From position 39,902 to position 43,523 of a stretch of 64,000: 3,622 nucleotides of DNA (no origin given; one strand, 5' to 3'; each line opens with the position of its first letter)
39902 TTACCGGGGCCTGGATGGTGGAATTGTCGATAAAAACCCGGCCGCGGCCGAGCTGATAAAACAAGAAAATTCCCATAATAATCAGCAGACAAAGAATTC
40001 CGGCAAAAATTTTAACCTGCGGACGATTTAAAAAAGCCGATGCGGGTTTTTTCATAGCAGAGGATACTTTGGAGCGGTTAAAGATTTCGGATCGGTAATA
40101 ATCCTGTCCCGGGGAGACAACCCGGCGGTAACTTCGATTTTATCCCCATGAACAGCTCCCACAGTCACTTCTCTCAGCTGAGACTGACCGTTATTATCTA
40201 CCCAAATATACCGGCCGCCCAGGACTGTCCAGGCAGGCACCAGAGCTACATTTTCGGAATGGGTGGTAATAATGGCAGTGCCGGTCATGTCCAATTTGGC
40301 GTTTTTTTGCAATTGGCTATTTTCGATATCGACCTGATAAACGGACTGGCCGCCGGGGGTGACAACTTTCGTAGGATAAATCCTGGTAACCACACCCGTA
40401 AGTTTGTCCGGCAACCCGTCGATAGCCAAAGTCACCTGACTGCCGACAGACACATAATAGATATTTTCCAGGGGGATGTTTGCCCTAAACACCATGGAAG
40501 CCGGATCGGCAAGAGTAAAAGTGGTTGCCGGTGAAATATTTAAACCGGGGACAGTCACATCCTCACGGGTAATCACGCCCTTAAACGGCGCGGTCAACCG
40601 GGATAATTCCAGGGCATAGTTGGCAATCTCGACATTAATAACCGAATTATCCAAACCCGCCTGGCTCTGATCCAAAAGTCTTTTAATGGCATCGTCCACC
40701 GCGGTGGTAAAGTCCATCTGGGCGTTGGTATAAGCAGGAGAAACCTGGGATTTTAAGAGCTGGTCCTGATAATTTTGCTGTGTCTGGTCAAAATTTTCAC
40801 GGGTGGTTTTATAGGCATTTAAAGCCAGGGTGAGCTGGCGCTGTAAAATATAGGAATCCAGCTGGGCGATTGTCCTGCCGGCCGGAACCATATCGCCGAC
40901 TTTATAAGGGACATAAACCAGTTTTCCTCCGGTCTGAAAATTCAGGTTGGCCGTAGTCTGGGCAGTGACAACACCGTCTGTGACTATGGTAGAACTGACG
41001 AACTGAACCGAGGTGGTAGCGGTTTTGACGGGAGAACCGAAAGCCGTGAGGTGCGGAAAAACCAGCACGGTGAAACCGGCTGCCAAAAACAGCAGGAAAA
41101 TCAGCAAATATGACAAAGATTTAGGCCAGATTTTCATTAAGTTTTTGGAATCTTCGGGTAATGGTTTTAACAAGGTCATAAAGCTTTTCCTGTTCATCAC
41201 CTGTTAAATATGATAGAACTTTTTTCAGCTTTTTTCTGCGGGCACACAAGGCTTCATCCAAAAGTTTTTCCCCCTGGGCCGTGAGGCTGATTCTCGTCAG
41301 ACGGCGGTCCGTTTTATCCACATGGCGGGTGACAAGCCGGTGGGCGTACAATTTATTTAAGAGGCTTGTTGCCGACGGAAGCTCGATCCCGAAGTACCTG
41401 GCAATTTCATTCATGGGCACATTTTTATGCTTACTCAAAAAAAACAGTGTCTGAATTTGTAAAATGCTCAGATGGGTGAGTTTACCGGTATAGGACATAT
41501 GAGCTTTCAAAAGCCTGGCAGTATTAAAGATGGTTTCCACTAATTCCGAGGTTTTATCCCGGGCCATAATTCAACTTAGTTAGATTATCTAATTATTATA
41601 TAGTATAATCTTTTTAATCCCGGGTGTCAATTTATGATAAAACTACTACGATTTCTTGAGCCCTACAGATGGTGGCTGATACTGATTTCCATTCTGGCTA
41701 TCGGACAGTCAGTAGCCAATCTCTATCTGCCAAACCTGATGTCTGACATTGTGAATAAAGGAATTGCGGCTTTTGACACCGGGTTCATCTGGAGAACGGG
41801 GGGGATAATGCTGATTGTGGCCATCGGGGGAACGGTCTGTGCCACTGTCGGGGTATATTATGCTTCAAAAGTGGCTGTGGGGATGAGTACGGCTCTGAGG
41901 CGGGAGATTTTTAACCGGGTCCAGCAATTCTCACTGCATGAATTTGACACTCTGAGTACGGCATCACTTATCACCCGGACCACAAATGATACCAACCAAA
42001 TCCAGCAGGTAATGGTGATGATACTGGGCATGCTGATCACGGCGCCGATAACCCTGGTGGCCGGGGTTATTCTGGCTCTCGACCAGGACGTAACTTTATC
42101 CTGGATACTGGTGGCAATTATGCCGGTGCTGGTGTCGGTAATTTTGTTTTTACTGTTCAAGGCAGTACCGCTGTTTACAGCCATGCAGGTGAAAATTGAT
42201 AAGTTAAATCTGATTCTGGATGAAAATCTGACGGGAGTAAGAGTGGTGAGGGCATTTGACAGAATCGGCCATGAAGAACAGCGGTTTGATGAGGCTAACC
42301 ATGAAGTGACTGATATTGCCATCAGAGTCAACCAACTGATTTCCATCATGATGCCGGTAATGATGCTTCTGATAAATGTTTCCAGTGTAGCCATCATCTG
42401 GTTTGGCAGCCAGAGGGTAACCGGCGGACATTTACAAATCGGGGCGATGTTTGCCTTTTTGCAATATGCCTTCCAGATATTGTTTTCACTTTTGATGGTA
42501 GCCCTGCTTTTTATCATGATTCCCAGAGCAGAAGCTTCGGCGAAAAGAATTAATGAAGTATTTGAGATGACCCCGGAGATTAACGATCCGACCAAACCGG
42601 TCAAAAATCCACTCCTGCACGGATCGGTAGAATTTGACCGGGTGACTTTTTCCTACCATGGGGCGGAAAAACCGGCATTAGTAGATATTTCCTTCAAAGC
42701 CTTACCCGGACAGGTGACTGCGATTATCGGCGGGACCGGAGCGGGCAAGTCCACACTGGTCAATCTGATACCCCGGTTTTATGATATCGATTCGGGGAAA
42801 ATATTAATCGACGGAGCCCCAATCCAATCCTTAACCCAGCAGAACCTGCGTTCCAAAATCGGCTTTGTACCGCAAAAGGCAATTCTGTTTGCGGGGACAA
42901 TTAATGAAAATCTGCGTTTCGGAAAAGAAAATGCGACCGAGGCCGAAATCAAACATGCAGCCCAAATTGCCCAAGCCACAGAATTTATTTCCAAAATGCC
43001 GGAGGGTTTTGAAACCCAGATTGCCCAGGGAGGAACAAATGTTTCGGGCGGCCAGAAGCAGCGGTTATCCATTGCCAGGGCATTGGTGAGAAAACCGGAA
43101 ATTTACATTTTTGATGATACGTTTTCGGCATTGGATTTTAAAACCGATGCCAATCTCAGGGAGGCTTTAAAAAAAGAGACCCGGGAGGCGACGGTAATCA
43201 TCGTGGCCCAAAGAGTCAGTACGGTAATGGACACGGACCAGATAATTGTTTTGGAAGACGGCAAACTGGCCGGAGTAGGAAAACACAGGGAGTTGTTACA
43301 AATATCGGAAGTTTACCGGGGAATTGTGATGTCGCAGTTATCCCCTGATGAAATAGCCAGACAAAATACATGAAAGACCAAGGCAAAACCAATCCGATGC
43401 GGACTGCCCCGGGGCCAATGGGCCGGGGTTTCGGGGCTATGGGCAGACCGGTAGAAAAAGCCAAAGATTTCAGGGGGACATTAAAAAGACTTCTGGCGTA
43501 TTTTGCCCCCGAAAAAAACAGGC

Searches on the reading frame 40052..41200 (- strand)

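Call 92: search_protein_families(library=pfam, proteins=[window:40052-41200:-], max_evalue=0.00001)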
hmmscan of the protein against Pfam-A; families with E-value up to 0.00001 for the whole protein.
window:40052-41200:- (382 aa): 2 families
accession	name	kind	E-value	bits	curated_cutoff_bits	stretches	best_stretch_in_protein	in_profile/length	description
PF13437.12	HlyD_3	-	5.5e-10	40.4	22.2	1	202-296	2-97/106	HlyD family secretion protein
PF16576.10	HlyD_D23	-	5.6e-09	36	30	1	76-277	10-187/214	Barrel-sandwich domain of CusB or HlyD membrane-fusion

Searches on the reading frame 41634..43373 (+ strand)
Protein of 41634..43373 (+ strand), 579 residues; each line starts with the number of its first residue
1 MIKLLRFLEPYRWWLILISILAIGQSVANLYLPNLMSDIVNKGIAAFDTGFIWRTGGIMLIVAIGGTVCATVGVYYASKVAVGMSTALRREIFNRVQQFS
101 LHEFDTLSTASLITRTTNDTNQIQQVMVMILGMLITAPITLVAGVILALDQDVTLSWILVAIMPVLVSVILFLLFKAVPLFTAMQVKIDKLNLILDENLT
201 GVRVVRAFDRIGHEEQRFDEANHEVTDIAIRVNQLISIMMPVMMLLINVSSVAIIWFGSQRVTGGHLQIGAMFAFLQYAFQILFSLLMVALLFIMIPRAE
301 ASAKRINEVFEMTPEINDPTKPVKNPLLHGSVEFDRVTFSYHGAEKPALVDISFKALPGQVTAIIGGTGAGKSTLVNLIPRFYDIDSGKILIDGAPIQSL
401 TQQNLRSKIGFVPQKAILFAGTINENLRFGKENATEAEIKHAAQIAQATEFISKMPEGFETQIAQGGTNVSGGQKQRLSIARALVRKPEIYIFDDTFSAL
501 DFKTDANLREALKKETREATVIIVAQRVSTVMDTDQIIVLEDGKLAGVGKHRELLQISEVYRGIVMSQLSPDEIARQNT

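Call 92: search_protein_families(library=pfam, proteins=[window:41634-43373:+], max_evalue=0.00001)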
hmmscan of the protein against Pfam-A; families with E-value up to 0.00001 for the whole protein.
window:41634-43373:+ (579 aa): 4 families
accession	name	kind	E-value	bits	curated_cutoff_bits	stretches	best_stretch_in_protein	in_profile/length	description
PF00664.28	ABC_membrane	-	2.2e-43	149.4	28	1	15-285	1-273/274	ABC transporter transmembrane region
PF00005.33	ABC_tran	-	1.6e-30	106.9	25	1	351-497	3-136/137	ABC transporter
PF02463.25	SMC_N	-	4.6e-07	29.9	40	0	414-539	135-210/220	RecF/RecN/SMC N terminal domain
PF09818.15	ABC_ATPase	-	1.7e-06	27.7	23.2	0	436-539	125-229/283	P-loop domain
